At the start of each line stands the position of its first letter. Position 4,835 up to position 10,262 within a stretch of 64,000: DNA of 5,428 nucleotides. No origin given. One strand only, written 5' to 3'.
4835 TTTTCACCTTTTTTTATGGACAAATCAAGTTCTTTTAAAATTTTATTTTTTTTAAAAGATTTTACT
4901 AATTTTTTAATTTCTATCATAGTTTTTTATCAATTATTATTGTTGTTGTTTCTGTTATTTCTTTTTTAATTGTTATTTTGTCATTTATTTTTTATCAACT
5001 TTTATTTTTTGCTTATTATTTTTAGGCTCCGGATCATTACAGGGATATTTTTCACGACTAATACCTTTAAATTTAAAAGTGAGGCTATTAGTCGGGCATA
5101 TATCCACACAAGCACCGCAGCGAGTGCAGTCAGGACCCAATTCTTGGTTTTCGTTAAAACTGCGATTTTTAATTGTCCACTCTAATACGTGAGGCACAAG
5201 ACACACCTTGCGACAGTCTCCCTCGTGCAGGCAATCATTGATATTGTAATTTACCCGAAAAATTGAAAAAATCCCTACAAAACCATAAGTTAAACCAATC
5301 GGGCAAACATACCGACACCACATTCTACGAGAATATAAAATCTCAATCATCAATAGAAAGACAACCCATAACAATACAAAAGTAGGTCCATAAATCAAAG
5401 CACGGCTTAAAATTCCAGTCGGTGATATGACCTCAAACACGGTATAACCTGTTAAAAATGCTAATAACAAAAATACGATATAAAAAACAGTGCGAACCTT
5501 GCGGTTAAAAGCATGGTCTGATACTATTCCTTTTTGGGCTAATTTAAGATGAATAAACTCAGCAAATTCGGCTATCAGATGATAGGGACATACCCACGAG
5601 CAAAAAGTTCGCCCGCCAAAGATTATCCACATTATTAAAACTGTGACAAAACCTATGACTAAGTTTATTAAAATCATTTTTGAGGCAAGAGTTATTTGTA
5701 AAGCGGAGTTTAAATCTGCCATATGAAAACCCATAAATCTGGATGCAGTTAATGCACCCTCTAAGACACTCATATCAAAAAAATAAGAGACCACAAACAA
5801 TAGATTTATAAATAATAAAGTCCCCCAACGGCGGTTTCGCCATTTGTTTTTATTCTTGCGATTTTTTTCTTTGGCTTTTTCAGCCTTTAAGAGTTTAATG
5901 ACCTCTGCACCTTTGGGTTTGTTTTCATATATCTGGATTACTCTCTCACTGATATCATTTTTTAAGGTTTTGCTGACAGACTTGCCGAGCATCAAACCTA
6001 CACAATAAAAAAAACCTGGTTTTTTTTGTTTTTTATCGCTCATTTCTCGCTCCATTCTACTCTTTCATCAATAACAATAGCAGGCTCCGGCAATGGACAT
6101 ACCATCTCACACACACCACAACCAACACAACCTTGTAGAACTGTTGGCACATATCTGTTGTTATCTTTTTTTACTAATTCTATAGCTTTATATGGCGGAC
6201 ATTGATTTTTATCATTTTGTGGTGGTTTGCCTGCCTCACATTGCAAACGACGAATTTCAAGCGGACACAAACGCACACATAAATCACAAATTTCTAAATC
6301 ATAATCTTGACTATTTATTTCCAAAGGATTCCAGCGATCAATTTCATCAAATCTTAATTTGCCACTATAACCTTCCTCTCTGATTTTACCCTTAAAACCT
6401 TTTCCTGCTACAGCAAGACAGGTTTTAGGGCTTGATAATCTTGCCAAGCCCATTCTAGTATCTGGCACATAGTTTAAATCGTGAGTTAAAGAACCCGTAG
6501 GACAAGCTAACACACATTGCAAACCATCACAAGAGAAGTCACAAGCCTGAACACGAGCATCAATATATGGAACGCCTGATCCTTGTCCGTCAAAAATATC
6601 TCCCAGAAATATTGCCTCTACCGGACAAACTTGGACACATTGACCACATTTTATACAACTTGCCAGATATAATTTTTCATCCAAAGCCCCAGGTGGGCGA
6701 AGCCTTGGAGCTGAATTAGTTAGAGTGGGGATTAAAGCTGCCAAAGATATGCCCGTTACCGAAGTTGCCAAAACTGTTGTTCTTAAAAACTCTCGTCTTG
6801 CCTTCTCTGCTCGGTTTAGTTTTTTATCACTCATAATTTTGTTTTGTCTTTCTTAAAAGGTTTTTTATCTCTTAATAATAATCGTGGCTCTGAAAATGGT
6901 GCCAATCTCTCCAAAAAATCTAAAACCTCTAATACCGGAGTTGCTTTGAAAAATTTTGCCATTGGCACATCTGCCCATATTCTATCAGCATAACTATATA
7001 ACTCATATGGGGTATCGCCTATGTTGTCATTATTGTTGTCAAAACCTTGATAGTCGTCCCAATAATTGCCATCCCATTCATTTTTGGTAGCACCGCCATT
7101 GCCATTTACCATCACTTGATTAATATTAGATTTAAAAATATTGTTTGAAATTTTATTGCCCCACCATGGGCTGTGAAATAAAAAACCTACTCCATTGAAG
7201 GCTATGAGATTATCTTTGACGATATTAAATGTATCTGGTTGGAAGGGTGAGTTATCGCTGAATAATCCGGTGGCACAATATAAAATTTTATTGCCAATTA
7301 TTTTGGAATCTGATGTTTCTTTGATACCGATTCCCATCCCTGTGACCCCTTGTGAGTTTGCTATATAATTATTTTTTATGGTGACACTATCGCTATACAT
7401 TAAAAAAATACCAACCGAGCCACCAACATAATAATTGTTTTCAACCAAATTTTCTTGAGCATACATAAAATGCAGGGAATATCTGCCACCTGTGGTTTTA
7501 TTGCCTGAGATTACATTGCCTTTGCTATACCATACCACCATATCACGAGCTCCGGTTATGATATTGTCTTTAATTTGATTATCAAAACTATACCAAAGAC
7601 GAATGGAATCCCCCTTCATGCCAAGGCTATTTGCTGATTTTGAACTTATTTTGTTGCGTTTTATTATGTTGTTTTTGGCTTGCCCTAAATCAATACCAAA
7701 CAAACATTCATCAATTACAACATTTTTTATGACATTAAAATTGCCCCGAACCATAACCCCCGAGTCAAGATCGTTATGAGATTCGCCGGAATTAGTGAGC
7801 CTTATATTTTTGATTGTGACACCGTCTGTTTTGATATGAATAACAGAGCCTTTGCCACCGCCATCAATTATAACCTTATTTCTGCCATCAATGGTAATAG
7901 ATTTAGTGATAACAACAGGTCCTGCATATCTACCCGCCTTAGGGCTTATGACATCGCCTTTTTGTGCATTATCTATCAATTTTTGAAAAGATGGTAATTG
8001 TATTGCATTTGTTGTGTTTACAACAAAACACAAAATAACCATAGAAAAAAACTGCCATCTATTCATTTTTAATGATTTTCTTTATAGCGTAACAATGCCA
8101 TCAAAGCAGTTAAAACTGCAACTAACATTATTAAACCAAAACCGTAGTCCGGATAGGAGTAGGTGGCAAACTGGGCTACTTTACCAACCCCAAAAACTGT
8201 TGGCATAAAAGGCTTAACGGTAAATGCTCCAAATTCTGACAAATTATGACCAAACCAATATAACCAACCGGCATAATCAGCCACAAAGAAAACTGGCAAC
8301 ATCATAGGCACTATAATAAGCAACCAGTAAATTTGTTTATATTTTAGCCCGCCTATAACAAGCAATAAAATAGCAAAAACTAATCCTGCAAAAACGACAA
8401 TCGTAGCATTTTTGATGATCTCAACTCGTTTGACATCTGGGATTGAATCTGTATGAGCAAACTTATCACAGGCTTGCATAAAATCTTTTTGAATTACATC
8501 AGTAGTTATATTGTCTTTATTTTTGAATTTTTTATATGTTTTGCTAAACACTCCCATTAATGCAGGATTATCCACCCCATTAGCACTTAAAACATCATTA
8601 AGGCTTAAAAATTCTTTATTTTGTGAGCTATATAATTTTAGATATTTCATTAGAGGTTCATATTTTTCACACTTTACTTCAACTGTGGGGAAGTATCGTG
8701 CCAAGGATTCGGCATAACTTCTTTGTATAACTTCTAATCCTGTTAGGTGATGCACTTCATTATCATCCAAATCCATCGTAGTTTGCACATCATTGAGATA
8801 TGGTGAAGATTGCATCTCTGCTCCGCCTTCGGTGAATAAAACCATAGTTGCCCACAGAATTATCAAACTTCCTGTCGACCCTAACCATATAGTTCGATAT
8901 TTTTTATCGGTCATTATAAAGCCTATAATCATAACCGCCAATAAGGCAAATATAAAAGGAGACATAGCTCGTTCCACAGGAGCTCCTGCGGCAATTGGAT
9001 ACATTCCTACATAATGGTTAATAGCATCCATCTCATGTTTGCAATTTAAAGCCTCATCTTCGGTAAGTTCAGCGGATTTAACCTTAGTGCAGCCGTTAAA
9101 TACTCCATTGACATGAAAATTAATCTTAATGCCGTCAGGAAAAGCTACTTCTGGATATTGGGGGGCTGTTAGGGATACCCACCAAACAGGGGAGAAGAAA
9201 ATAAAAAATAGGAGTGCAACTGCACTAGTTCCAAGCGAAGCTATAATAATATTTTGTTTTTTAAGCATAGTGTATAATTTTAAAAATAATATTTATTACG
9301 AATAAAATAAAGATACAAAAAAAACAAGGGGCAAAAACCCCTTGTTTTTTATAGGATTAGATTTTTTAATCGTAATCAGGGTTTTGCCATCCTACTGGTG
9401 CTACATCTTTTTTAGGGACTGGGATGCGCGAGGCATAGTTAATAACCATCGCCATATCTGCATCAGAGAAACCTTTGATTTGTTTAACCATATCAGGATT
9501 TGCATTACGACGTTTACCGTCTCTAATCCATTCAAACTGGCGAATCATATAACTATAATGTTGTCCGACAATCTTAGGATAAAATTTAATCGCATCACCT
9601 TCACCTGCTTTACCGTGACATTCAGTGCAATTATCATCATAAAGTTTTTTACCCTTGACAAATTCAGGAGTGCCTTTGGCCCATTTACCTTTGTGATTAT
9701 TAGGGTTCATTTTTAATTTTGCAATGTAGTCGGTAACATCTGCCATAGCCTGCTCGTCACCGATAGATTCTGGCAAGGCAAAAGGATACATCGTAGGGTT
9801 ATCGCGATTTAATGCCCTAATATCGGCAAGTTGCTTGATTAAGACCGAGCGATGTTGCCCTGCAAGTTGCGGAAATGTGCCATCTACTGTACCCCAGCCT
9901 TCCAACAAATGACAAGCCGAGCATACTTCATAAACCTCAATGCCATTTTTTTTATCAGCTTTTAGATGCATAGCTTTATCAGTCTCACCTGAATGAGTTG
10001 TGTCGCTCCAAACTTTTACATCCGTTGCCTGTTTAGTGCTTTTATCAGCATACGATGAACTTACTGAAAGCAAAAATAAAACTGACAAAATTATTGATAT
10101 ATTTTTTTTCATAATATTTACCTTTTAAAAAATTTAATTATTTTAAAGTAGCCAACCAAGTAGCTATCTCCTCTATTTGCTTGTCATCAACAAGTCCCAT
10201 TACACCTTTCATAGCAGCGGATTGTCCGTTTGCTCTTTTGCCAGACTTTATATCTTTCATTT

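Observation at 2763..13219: Complete clade II nos cluster (nosZ-C1-C2-B-D-G-H-F-L-Y) in an AT-rich gammaproteobacterium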

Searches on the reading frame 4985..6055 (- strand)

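Call 3: search_protein_families(library=pfam, proteins=[window:4985-6055:-])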
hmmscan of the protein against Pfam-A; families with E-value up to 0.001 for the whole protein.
window:4985-6055:- (356 aa): 5 families
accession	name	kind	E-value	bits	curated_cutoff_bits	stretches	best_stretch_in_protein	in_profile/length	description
PF12801.12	Fer4_5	-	3.5e-10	40.1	22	2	132-169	5-42/48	4Fe-4S binding domain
PF12838.12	Fer4_7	-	1.5e-07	32.2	27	1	310-335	2-27/52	4Fe-4S dicluster domain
PF00037.32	Fer4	-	2.4e-05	24.4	21.1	1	309-325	7-23/24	4Fe-4S binding domain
PF13187.11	Fer4_9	-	7.4e-05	23.1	27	0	279-323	6-50/52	4Fe-4S dicluster domain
PF13237.11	Fer4_10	-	0.00058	20.2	25.5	0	269-321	3-53/53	4Fe-4S dicluster domain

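Call 4: search_protein_families(library=ncbifam, proteins=[window:4985-6055:-])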
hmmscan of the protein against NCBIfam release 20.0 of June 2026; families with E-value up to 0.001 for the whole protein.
window:4985-6055:- (356 aa): 13 families
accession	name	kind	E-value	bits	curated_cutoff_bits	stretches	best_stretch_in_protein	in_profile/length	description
TIGR02163.1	napH_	subfamily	1.5e-69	234.4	213.05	1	75-328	4-254/255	NapH/MauN family ferredoxin-type protein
NF007013.0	PRK09477.1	equivalog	5.4e-57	193.1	234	1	58-330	10-279/286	quinol dehydrogenase ferredoxin subunit NapH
NF046105.1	TransRegNosR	equivalog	6.5e-07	28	1000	1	133-275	484-628/680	transcriptional regulator NosR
TIGR01945.1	rnfC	subfamily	3.7e-06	25.8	245.95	1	270-324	360-418/435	RnfABCDGE type electron transport complex subunit C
TIGR02745.1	ccoG_rdxA_fixG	equivalog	1.4e-05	24.3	316.7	0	58-159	93-191/435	cytochrome c oxidase accessory protein CcoG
TIGR02494.1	PFLE_PFLC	subfamily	2.4e-05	23.7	174.35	1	267-327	42-99/293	glycyl-radical enzyme activating protein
NF043039.1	HgcAB_like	equivalog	2.7e-05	23.9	285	1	132-325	164-349/350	HgcAB-like fusion protein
NF042909.1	FMH_DH_FwdF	exception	2.7e-05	23.4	375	1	246-334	232-320/336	tungsten-dependent formylmethanofuran dehydrogenase subunit FwdF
NF040864.1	HgcB_ferredoxin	equivalog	3.6e-05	23.5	99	1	268-328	9-64/93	mercury methylation ferredoxin HgcB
NF038196.1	ferrodoxin_EFR1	subfamily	6.3e-05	23.1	75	1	271-337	183-241/242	EFR1 family ferrodoxin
NF003454.1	PRK05035.1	equivalog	0.00046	18.8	345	1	273-323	367-421/556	electron transport complex subunit RsxC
TIGR00276.1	TIGR00276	equivalog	0.00071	18.7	200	0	297-326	168-197/337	tRNA epoxyqueuosine(34) reductase QueG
TIGR02912.1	sulfite_red_C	equivalog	0.00096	18.2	324.1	0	260-326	156-219/314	sulfite reductase subunit C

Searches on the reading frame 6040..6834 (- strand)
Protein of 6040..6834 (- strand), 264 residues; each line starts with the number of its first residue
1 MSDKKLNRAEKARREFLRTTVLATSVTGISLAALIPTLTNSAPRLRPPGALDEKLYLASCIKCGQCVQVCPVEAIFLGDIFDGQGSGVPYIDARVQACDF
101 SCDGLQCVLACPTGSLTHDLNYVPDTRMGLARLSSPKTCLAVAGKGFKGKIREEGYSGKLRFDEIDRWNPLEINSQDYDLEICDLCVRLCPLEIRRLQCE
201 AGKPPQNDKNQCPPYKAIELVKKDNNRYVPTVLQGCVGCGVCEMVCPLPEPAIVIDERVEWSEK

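Call 3: search_protein_families(library=pfam, proteins=[window:6040-6834:-])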
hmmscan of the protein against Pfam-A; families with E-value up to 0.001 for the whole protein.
window:6040-6834:- (264 aa): 13 families
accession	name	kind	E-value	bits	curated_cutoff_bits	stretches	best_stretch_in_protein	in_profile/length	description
PF00037.32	Fer4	-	1.7e-13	50.2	21.1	1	59-75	7-23/24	4Fe-4S binding domain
PF13484.11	Fer4_16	-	9e-13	49.2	30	1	60-75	2-17/66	4Fe-4S double cluster binding domain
PF12838.12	Fer4_7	-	1.4e-12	48.3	27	1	59-114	1-51/52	4Fe-4S dicluster domain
PF13187.11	Fer4_9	-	3.8e-11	43.3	27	1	56-75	33-52/52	4Fe-4S dicluster domain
PF14697.11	Fer4_21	-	1.8e-09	38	35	1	215-248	20-53/59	4Fe-4S dicluster domain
PF13183.11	Fer4_8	-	2.5e-06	28.4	27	0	57-72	51-66/68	4Fe-4S dicluster domain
PF12797.12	Fer4_2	-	2.5e-06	27.5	24.5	0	58-72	8-22/22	4Fe-4S binding domain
PF13534.11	Fer4_17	-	3.5e-06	27.9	22.2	0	183-247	5-57/61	4Fe-4S dicluster domain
PF12837.12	Fer4_6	-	3.5e-06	27.2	25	1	59-75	8-24/24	4Fe-4S binding domain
PF13237.11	Fer4_10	-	8.5e-06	26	25.5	0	58-112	7-53/53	4Fe-4S dicluster domain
PF17179.9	Fer4_22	-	5.7e-05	24.3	27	0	232-247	77-92/95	4Fe-4S dicluster domain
PF12800.12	Fer4_4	-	0.00039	21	24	0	59-72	3-16/17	4Fe-4S binding domain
PF25160.1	LdpA_Fe-S-bd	-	0.00056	20.1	27.6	0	50-75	17-43/49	LdpA Fe-S cluster-binding domain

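Call 4: search_protein_families(library=ncbifam, proteins=[window:6040-6834:-])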
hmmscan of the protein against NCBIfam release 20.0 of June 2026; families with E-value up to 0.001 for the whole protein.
window:6040-6834:- (264 aa): 24 families
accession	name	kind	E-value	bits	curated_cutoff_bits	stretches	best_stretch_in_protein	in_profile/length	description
NF007012.0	PRK09476.1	equivalog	1e-35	123.1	269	1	7-144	5-144/254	ferredoxin-type protein NapG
TIGR00397.1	mauM_napG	subfamily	1.4e-29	103.1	178.85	1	20-144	14-138/213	MauM/NapG family ferredoxin-type protein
TIGR00402.1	napF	equivalog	1.7e-08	34.5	102.2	1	41-117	18-85/149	ferredoxin-type protein NapF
TIGR01971.1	NuoI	subfamily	9.4e-08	31.7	113.05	1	56-82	79-105/121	NADH-quinone oxidoreductase, chain I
NF006076.0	PRK08222.1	equivalog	1.8e-07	31.2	270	1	54-82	69-97/181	hydrogenase 4 subunit H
TIGR02512.1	FeFe_hydrog_A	subfamily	3.4e-07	29.5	405.95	1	50-76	42-68/375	[FeFe] hydrogenase, group A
NF040763.1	FeFe_hydrog_A6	exception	5.1e-07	28.4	765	1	50-75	180-205/571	NADH-dependent [FeFe] hydrogenase, group A6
NF005504.0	PRK07118.1-3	equivalog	1.4e-06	27.9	437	1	49-126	210-274/293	Fe-S cluster domain-containing protein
NF004543.0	PRK05888.2-5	equivalog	2.9e-06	26.9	243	1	57-126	58-125/217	NADH-quinone oxidoreductase subunit NuoI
NF042909.1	FMH_DH_FwdF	exception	5.4e-06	25.7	375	1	59-116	226-274/336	tungsten-dependent formylmethanofuran dehydrogenase subunit FwdF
NF058577.1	FdxA_fam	equivalog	7.8e-06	26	65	0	59-79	8-28/52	4Fe-4S ferredoxin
NF003454.1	PRK05035.1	equivalog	2.8e-05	22.8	345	0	57-73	366-382/556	electron transport complex subunit RsxC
NF004537.0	PRK05888.1-3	equivalog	3.7e-05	23.3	163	0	57-122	67-136/204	NADH-quinone oxidoreductase subunit NuoI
NF007205.0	PRK09626.1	equivalog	6.9e-05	22.8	93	0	234-261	54-79/105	2-oxoglutarate-acceptor oxidoreductase subunit OorD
NF040864.1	HgcB_ferredoxin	equivalog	8.9e-05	22.3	99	0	55-116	11-61/93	mercury methylation ferredoxin HgcB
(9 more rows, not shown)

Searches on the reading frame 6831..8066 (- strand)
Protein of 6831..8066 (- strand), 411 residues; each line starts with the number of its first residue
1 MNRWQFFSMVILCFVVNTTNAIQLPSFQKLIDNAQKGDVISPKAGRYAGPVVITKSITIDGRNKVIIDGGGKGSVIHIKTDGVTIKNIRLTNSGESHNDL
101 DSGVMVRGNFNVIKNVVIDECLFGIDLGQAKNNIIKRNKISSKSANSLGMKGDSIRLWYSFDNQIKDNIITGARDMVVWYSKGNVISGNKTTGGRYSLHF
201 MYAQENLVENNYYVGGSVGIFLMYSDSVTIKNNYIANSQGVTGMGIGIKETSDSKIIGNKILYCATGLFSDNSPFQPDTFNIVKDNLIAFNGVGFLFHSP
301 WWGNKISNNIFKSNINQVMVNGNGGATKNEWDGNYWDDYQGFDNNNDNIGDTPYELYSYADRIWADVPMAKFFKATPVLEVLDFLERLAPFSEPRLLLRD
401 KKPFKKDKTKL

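Call 3: search_protein_families(library=pfam, proteins=[window:6831-8066:-])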
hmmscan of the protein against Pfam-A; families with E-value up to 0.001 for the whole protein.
window:6831-8066:- (411 aa): 1 family
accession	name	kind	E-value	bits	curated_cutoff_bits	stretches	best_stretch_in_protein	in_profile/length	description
PF05048.19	NosD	-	5.4e-37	127.7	23.6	1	151-341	15-212/212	Periplasmic copper-binding protein (NosD)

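Call 4: search_protein_families(library=ncbifam, proteins=[window:6831-8066:-])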
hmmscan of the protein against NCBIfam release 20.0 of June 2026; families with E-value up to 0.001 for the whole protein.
window:6831-8066:- (411 aa): 2 families
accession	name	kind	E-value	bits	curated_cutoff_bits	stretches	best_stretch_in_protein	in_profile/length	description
TIGR04247.1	NosD_copper_fam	subfamily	6.7e-116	386.9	300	1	28-404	2-375/377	nitrous oxide reductase family maturation protein NosD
TIGR03804.1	para_beta_helix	repeat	1.8e-10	40.3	19.45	0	203-238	7-42/44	parallel beta-helix repeat protein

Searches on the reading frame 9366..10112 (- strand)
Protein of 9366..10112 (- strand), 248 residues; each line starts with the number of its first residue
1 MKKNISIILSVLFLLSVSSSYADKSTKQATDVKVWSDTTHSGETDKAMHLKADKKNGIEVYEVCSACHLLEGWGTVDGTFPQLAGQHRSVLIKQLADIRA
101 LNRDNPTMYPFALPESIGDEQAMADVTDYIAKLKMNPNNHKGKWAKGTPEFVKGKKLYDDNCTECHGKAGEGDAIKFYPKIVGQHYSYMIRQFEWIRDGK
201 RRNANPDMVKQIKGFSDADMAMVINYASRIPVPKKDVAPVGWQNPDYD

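Call 3: search_protein_families(library=pfam, proteins=[window:9366-10112:-])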
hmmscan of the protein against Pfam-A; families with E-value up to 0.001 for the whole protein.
window:9366-10112:- (248 aa): 2 families
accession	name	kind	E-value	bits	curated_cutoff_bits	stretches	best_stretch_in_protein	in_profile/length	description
PF00034.26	Cytochrom_C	-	1.2e-17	65.4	21.3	2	152-226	2-85/90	Cytochrome c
PF13442.11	Cytochrome_CBB3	-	1.1e-11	45.3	27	1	153-226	5-67/68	Cytochrome C oxidase, cbb3-type, subunit III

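Call 4: search_protein_families(library=ncbifam, proteins=[window:9366-10112:-])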
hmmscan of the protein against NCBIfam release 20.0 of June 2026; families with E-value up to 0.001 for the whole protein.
window:9366-10112:- (248 aa): 9 families
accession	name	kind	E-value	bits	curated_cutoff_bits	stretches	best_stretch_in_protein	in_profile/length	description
NF049874.1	PdsA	exception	3.3e-10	40.2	330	1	122-228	94-196/198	periplasmic diheme shuttle PdsA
NF050122.1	bc1_QcrC_actin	exception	2.2e-09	37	200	1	38-176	25-164/253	cytochrome bc1 complex diheme cytochrome c subunit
TIGR00782.1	ccoP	equivalog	1.8e-07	30.7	179.95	1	116-229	175-280/285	cytochrome-c oxidase, cbb3-type subunit III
NF045774.1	cytochro_C551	exception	1.5e-05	24.9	118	0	144-187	32-74/110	cytochrome c551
TIGR02603.1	CxxCH_TIGR02603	domain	0.00017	21.6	68.15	0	52-87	1-35/134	putative heme-binding domain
NF011054.0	PRK14486.1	equivalog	0.00024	20.7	447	1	150-224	214-284/294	putative bifunctional cbb3-type cytochrome c oxidase subunit II/cytochrome c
NF045773.1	cytochro_C550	exception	0.00034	20.5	125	0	141-184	39-81/118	cytochrome c550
TIGR04485.1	thiosulf_SoxX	equivalog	0.00041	21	61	0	64-132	5-77/78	sulfur oxidation c-type cytochrome SoxX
TIGR03872.1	cytochrome_MoxG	equivalog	0.00045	20.4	147.8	0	148-188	41-78/133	cytochrome c(L), periplasmic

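Call 54: search_solved_structures(query=window:9366-10112:-, max_evalue=0.01)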
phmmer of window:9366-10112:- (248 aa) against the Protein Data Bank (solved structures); distinct sequences matched with E-value up to 0.01: 14.
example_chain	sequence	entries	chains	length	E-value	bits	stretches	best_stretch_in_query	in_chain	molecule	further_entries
6q2u_A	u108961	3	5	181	2.8e-16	63.2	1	61-227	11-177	Cytochrome c4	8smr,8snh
8uf3_A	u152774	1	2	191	2.9e-16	63.2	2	150-229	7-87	Cytochrome C4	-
1etp_A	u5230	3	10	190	1.8e-14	57.3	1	60-211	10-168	CYTOCHROME C4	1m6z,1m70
1h1o_A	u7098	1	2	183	1.3e-13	54.5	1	59-226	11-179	CYTOCHROME C-552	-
5lo9_A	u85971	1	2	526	5.2e-12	49.2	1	62-231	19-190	Cytochrome C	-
4o1w_A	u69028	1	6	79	6.5e-07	32.5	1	161-225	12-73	Cytochrome c552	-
8yts_A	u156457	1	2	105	1.3e-06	31.6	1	150-226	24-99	Cytochrome C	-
1cno_A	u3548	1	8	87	1e-05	28.6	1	160-230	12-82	CYTOCHROME C552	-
3vrd_A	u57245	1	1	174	0.00017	24.6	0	152-214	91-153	Flavocytochrome c heme subunit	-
6h5l_B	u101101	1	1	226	0.00045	23.2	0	151-203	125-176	Conserved hypothetical cytochrome protein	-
3mk7_C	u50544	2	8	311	0.0012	21.8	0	149-200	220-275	Cytochrome c oxidase, cbb3-type, subunit P | Cbb3-type cytochrome c oxidase subunit CcoP1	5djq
8gy2_B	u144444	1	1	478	0.0071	19.3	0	42-102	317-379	Alcohol dehydrogenase (quinone), cytochrome c subunit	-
1fcd_C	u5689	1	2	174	0.0077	19.2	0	153-210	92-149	FLAVOCYTOCHROME C SULFIDE DEHYDROGENASE (CYTOCHROME SUBUNIT)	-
9jqa_C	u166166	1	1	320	0.0081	19.1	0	56-89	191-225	Fructose dehydrogenase cytochrome subunit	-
